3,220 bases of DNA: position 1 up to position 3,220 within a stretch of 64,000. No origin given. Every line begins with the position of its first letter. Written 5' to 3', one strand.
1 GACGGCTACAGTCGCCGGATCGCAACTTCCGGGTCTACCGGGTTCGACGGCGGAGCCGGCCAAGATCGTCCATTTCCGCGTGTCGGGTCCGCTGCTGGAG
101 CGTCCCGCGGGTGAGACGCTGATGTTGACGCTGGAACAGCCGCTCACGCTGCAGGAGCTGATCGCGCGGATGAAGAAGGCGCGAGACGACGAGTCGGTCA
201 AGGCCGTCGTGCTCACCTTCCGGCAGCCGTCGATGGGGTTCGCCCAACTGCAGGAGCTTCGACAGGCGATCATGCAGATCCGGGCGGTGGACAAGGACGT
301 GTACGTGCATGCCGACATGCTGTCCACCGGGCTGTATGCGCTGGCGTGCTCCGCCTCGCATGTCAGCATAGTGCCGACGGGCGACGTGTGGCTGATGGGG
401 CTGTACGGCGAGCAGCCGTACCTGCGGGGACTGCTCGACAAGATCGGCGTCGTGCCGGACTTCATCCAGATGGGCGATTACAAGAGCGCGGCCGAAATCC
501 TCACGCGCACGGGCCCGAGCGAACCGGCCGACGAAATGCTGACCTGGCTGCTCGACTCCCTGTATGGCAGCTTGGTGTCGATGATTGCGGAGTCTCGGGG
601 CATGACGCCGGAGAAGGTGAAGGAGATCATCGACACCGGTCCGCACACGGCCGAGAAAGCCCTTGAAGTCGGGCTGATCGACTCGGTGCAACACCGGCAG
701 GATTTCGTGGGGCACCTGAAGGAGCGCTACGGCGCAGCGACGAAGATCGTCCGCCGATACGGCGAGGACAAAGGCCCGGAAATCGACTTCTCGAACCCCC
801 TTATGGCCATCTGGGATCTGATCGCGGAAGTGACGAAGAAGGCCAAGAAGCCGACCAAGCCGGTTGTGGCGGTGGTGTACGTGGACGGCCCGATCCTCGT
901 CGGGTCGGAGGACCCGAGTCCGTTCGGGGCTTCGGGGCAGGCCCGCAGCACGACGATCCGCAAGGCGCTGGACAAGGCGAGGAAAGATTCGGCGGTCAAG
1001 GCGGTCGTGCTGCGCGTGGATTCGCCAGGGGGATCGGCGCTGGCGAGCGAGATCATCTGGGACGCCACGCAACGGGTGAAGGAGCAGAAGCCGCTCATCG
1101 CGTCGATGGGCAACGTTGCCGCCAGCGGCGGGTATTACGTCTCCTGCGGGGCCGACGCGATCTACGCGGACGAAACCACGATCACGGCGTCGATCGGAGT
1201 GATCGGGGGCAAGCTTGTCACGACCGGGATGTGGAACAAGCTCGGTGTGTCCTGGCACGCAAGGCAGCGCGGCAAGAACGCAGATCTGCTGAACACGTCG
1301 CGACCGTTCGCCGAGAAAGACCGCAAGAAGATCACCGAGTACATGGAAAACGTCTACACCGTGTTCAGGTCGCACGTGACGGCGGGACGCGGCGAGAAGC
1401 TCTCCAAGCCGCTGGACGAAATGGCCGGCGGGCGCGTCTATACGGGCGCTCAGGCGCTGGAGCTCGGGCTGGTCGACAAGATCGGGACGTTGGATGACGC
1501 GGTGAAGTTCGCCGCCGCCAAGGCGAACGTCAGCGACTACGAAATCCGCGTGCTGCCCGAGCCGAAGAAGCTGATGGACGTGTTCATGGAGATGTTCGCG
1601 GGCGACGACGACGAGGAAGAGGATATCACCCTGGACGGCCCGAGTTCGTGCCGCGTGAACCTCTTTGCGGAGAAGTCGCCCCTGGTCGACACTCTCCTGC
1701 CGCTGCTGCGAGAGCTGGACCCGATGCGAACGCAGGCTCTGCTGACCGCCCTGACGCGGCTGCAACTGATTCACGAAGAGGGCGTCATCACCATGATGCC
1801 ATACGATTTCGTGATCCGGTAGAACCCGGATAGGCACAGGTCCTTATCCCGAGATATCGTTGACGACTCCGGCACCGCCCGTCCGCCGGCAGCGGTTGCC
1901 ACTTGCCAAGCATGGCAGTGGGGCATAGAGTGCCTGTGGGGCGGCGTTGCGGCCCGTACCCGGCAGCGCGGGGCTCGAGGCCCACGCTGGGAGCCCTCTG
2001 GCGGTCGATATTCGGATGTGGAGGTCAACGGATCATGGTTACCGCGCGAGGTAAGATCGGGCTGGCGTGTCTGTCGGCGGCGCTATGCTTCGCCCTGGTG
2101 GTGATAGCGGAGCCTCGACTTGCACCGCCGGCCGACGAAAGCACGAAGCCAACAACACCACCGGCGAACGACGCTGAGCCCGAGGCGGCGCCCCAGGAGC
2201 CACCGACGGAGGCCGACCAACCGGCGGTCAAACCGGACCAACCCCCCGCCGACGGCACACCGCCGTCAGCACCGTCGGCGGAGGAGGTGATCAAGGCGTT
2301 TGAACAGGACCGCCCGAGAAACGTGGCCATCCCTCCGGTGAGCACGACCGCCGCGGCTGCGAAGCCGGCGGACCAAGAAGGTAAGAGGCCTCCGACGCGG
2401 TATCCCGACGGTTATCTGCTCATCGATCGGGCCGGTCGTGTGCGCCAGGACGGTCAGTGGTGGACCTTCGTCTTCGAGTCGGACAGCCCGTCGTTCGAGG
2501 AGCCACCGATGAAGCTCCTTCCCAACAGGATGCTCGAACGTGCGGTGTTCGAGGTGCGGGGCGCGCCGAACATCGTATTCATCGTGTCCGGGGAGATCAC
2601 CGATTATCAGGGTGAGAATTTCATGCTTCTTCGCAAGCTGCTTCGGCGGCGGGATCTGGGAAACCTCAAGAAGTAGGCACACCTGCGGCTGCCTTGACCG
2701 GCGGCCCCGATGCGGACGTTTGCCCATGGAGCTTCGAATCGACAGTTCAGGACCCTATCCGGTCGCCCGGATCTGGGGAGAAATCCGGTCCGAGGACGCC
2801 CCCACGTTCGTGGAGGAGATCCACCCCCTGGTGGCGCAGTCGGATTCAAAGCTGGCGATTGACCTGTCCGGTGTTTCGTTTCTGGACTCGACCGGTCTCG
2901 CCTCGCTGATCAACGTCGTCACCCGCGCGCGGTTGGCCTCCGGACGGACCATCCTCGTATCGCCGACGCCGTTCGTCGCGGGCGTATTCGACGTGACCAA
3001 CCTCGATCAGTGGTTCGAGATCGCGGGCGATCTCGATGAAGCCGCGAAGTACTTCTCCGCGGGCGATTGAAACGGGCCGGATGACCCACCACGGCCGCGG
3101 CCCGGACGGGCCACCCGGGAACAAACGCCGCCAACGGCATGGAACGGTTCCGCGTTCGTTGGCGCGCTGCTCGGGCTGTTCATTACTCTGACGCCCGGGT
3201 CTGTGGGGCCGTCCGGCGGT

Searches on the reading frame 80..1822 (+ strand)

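Call 3: search_protein_families(library=pfam, proteins=[window:80-1822:+], max_evalue=0.01)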
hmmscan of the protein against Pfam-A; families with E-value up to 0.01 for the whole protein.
window:80-1822:+ (580 aa): 5 families
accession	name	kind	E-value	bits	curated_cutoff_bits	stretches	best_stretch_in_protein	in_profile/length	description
PF01343.23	Peptidase_S49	-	1.7e-65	220.1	24.9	2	333-484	3-153/154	Peptidase family S49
PF00574.28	CLP_protease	-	2.8e-08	34.3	20.2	0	303-358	43-97/182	Clp protease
PF25145.1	NfeD1b_N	-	1.8e-07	31.4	40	1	293-375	19-98/189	NfeD1b, N-terminal domain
PF00378.25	ECH_1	-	1.8e-06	27.9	27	0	23-47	24-48/251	Enoyl-CoA hydratase/isomerase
PF01972.22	SDH_protease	-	0.0032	17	31.3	1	293-443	81-219/286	ClpP-like SDH-type serine proteinase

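Call 4: search_protein_families(library=ncbifam, proteins=[window:80-1822:+], max_evalue=0.01)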
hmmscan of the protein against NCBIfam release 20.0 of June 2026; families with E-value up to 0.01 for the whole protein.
window:80-1822:+ (580 aa): 16 families
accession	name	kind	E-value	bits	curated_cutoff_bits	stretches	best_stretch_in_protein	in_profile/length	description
TIGR00705.1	SppA_67K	equivalog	8.6e-92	308.4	311.45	1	20-507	74-551/590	signal peptide peptidase SppA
TIGR00706.1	SppA_dom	equivalog_domain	7e-72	241.4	155.45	2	263-479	2-204/208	signal peptide peptidase SppA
NF008195.0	PRK10949.1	equivalog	3.6e-64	217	746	1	24-506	97-564/618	signal peptide peptidase SppA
NF008745.0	PRK11778.1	equivalog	3.4e-28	98.8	259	2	307-488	131-310/345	protease SohB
NF009205.0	PRK12553.1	subfamily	2.5e-06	27.2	228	1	302-358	63-118/211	ATP-dependent Clp protease proteolytic subunit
TIGR00493.1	clpP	equivalog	1.7e-05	24.7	308.6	1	304-359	55-109/192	ATP-dependent Clp endopeptidase proteolytic subunit ClpP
NF004857.0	PRK06210.1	equivalog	2.8e-05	23.7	341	0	282-312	30-60/275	enoyl-CoA hydratase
NF045542.1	Clp_rel_HeadMat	equivalog_domain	5.3e-05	23.2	120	1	287-366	17-92/165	head maturation protease, ClpP-related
NF045540.1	scaf_prot_MCP1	exception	6.2e-05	21.9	475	0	296-367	20-89/652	ClpP-like prohead protease/major capsid protein fusion protein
NF001368.0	PRK00277.1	subfamily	0.00017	21.5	249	0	304-359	60-114/203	ATP-dependent Clp protease proteolytic subunit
NF006109.0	PRK08260.1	subfamily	0.00049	19.4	320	0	442-483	172-213/296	enoyl-CoA hydratase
NF047768.1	Clp_like_SDH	equivalog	0.001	18.6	250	1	294-445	69-208/260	SDH family Clp fold serine proteinase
NF006008.0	PRK08139.1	equivalog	0.002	17.7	313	0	257-314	7-64/266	enoyl-CoA hydratase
NF004840.0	PRK06190.1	equivalog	0.0035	17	253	0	24-66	33-76/260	enoyl-CoA hydratase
NF004524.0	PRK05869.1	equivalog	0.0043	16.4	326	0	443-501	159-218/254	enoyl-CoA hydratase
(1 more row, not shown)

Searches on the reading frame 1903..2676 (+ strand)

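Call 3: search_protein_families(library=pfam, proteins=[window:1903-2676:+], max_evalue=0.01)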
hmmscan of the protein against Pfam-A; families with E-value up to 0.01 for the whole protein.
window:1903-2676:+ (257 aa): 0 families

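Call 4: search_protein_families(library=ncbifam, proteins=[window:1903-2676:+], max_evalue=0.01)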
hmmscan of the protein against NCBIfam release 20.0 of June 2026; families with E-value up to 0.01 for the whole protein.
window:1903-2676:+ (257 aa): 1 family
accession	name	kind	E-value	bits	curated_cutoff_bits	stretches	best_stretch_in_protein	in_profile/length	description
NF033761.1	gliding_GltJ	equivalog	0.0065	15.6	450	1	54-157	383-500/671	adventurous gliding motility protein GltJ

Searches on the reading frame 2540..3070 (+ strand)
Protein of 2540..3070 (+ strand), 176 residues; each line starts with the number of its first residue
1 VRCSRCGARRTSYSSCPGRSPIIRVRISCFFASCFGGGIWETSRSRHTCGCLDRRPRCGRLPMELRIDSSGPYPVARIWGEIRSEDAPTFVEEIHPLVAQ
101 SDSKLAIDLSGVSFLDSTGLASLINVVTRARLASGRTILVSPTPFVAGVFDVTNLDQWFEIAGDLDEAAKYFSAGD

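Call 3: search_protein_families(library=pfam, proteins=[window:2540-3070:+], max_evalue=0.01)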
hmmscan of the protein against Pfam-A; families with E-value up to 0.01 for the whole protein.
window:2540-3070:+ (176 aa): 2 families
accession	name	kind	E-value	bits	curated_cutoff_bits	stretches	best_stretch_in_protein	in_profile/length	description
PF01740.26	STAS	-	3.3e-16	59.4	22.6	1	75-168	12-106/106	STAS domain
PF13466.11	STAS_2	-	4.4e-12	46.5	29.2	1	80-156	5-80/80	STAS domain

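Call 4: search_protein_families(library=ncbifam, proteins=[window:2540-3070:+], max_evalue=0.01)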
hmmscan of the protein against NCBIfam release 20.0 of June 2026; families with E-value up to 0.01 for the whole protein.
window:2540-3070:+ (176 aa): 3 families
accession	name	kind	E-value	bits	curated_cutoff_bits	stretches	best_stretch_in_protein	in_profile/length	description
TIGR00377.1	ant_ant_sig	superfamily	3e-16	59.2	53.45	1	63-166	3-107/108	anti-sigma factor antagonist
TIGR02886.1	spore_II_AA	equivalog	4.8e-08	32.9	114.75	1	75-168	11-105/106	anti-sigma F factor antagonist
NF047705.1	slr1659_superfam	superfamily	0.0013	19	100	1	91-138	37-84/111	slr1659 superfamily regulator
